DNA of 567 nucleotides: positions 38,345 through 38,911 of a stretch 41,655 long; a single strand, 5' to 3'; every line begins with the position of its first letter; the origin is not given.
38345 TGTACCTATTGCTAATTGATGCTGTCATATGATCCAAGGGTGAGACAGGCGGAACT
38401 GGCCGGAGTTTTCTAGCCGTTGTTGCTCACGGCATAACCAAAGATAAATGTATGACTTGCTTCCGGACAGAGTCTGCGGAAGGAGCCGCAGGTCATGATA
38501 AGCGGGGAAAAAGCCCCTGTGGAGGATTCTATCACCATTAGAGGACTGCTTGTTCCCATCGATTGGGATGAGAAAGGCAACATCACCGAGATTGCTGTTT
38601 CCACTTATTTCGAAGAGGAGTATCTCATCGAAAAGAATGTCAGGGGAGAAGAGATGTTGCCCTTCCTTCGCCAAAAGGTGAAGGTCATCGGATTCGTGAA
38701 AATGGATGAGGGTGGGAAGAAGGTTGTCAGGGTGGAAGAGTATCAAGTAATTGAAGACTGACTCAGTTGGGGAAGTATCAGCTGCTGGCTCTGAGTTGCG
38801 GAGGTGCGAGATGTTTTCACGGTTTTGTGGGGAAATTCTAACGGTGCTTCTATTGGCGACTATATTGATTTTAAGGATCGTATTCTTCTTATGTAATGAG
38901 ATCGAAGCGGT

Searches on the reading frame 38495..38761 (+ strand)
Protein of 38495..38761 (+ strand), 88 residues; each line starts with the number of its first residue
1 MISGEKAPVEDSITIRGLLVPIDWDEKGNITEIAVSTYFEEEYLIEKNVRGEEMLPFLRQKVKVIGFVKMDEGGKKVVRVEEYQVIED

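Call 10: search_protein_families(library=pfam, proteins=[window:38495-38761:+])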
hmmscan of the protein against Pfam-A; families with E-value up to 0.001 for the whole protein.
window:38495-38761:+ (88 aa): 0 families

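Call 78: find_homologous_proteins(query=window:38495-38758:+, max_evalue=0.001)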
Query window:38495-38758:+ (88 aa): 78 proteins with E <= 0.001 among 78 candidates.
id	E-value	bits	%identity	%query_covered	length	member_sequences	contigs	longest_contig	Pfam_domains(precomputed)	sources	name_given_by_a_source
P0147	1.4e-46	173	94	100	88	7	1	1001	-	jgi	jgi:hypothetical protein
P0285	6.7e-44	165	91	100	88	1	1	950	-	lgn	-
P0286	1.1e-43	164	91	100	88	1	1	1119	-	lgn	-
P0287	1.7e-43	164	100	91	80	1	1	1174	-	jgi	jgi:hypothetical protein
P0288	2.8e-43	163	90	100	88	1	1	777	-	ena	-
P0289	5.5e-43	162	89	100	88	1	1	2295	-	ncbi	-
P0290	1.4e-42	161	90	100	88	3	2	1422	-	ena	-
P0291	1.7e-42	160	89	100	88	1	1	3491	-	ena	-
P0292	1.9e-42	160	89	100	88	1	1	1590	-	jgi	jgi:hypothetical protein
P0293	2.1e-42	160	89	100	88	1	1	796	-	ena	-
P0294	2.7e-42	160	90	100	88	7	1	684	-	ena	-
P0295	5.2e-42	159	88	100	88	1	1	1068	-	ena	-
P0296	8.7e-42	158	86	100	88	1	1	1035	-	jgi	jgi:hypothetical protein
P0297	9.6e-42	158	89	100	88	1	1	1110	-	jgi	jgi:hypothetical protein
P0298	1.7e-41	157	89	99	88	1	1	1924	-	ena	-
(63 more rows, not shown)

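Call 82: search_protein_families(library=pfam, proteins=[window:38495-38758:+], max_evalue=1)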
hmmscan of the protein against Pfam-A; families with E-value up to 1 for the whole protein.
window:38495-38758:+ (88 aa): 1 family
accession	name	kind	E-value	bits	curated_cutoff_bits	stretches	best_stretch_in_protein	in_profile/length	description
PF17027.11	Bromo_TP_like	-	0.017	15.8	21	1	29-72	49-92/119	Histone-fold protein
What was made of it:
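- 38495..38761 (+): sp88, an 88-aa conserved protein predicted to have an OB fold; the commonest cargo of this regulon. No Pfam match (calls 10, 82).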

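Call 85: predict_structure(alignment_id=A3)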
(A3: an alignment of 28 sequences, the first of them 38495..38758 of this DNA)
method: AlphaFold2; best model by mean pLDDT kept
length: 88 residues; sequences in the alignment: 28
mean_pLDDT: 88.5   pTM: 0.76
mean pLDDT of the five models: 88.5, 87.0, 86.0, 85.8, 85.6
residues with pLDDT >= 90: 68; 70-90: 9; 50-70: 4; < 50: 7
segments of 3 or more residues with pLDDT < 50: 1-7
pLDDT, mean of each block of 10 residues (from residue 1): 48 94 94 93 95 95 96 93 90
secondary structure, 60 per line:
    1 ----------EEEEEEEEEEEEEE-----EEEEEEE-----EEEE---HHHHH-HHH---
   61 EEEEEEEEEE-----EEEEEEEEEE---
elements in order: E11-24 E30-36 E42-45 H49-53 E61-70 E76-85
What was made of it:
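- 38495..38761 (+): AlphaFold pLDDT 88.5 (call 85).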

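Call 87: fold_search(model_id=the predicted structure, library=pdb)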
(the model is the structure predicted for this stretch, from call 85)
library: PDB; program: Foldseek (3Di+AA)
matches with E <= 10: 913; with E <= 0.001: 0
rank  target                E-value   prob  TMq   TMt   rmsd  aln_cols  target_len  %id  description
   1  4hsp                  1.4e-03  1.00  0.50  0.33   5.4        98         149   17  Crystal structure of a DUF3299 family protein (PA4066) from Pseudomonas aeruginosa PAO1 at 2.45 A resolution (released 2012-12-26)
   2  4rmf                  1.5e-03  1.00  0.63  0.12   5.8        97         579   16  Biochemical and structural characterization of mycobacterial aspartyl-tRNA synthetase AspS, a promising TB drug target (released 2014-11-19)
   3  7uy5_J                1.6e-03  1.00  0.53  0.37   7.1        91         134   12  Tetrahymena telomerase with CST (released 2022-07-13)
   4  4joi_B                2.2e-03  1.00  0.50  0.34   6.0        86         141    8  Crystal structure of the human telomeric Stn1-Ten1 complex (released 2013-05-29)
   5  2ccz_A                2.2e-03  1.00  0.50  0.39   9.0       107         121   10  Crystal structure of E. coli primosomol protein PriB bound to ssDNA (released 2006-09-18)
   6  3f2c_A                2.5e-03  1.00  0.57  0.07   5.2        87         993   18  DNA Polymerase PolC from Geobacillus kaustophilus complex with DNA, dGTP and Mn (released 2009-01-20)
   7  4o2d_B                2.7e-03  1.00  0.60  0.13   4.1        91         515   19  Crystal structure of aspartyl-tRNA synthetase from Mycobacterium smegmatis with bound aspartic acid (released 2014-01-22)
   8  4joi_A                3.0e-03  1.00  0.50  0.34   6.1        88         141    7  Crystal structure of the human telomeric Stn1-Ten1 complex (released 2013-05-29)
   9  3eiv_D                3.3e-03  1.00  0.60  0.53   5.4        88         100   19  Crystal Structure of Single-stranded DNA-binding protein from Streptomyces coelicolor (released 2009-09-08)
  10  3eiv_A                3.3e-03  1.00  0.58  0.53   5.4        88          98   19  Crystal Structure of Single-stranded DNA-binding protein from Streptomyces coelicolor (released 2009-09-08)
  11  3f2b_A                3.3e-03  1.00  0.57  0.07   5.2        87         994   18  DNA Polymerase PolC from Geobacillus kaustophilus complex with DNA, dGTP, Mg and Zn (released 2009-01-20)
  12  5yzx_A                3.5e-03  1.00  0.58  0.13   4.8        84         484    8  Crystal structure of E.coli LysU T146D mutant (released 2018-12-19)
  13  5wqv_A                5.2e-03  1.00  0.55  0.52   6.4        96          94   10  Crystal structure of PriB mutant - S55A (released 2017-11-29)
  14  5hgq_C                5.2e-03  1.00  0.55  0.13   4.1        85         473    8  Loa loa Lysyl-tRNA synthetase in complex with Cladosporin. (released 2016-10-26)
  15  9jkl                  5.2e-03  1.00  0.53  0.13   4.1        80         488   18  LYSYL-TRNA SYNTHETASE(LysRS) COMPLEXED WITH LYSINE (released 2025-09-10)
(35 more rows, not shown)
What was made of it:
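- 38495..38761 (+): Weak matches to SSB, PriB, RPA and tRNA-synthetase OB folds (call 87).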
